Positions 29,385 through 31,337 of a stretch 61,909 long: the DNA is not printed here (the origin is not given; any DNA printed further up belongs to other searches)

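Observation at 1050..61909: System-level view: a ~60-kb island that appears to encode a complete, unusually elaborate surface glycosylation machine without the classical initiation and polymerisation genes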

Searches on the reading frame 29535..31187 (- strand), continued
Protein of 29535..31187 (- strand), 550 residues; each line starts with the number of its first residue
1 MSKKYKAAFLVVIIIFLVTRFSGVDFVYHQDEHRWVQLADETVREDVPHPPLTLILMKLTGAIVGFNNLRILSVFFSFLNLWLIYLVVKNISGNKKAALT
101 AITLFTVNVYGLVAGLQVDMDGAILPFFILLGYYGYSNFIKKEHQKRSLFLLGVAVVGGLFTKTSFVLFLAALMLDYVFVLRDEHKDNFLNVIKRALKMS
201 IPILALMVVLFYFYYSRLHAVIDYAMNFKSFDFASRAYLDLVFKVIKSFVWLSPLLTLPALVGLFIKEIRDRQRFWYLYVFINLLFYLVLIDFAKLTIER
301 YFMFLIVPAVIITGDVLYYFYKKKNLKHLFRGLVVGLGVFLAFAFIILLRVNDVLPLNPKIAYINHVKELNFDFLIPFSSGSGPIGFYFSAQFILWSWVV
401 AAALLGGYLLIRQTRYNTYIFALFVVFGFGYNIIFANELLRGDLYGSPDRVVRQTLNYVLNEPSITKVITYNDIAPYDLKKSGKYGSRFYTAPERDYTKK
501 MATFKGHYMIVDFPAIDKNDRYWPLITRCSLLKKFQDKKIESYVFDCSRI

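Call 80: find_encoding_contigs(protein=P0034, flank=10000, max_places=1)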
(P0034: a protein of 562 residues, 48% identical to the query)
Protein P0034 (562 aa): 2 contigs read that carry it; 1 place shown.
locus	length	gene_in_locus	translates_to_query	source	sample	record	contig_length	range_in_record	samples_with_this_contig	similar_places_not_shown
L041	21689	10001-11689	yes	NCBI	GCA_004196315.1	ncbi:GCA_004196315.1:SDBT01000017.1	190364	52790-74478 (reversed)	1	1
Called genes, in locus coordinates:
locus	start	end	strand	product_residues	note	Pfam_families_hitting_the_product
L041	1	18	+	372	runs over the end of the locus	-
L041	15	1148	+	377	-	PF00534:Glycos_transf_1, PF13692:Glyco_trans_1_4, PF13524:Glyco_trans_1_2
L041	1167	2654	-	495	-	PF02310:B12-binding, PF04055:Radical_SAM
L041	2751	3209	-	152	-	-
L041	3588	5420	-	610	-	PF02776:TPP_enzyme_N, PF00205:TPP_enzyme_M, PF02775:TPP_enzyme_C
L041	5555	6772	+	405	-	PF01041:DegT_DnrJ_EryC1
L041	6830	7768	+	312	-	-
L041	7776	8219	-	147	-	PF00293:NUDIX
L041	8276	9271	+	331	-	PF00535:Glycos_transf_2, PF10111:Glyco_tranf_2_2 (weak), PF13641:Glyco_tranf_2_3 (weak)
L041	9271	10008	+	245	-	PF13489:Methyltransf_23, PF13847:Methyltransf_31, PF08241:Methyltransf_11, PF08242:Methyltransf_12, PF13649:Methyltransf_25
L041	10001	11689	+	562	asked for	-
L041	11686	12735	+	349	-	PF00534:Glycos_transf_1, PF13692:Glyco_trans_1_4, PF13524:Glyco_trans_1_2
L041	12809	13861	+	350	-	PF01073:3Beta_HSD, PF01370:Epimerase, PF02719:Polysacc_synt_2 (weak), PF07993:NAD_binding_4, PF16363:GDP_Man_Dehyd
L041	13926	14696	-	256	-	PF05050:Methyltransf_21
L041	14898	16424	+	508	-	PF02310:B12-binding, PF04055:Radical_SAM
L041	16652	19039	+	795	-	PF08757:CotH, PF05048:NosD (faint), PF13229:Beta_helix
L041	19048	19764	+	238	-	PF09359:VTC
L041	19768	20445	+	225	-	PF16316:DUF4956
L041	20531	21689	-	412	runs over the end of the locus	PF13439:Glyco_transf_4, PF00534:Glycos_transf_1, PF13692:Glyco_trans_1_4, PF13524:Glyco_trans_1_2 (weak), PF20706:GT4-conflict (weak)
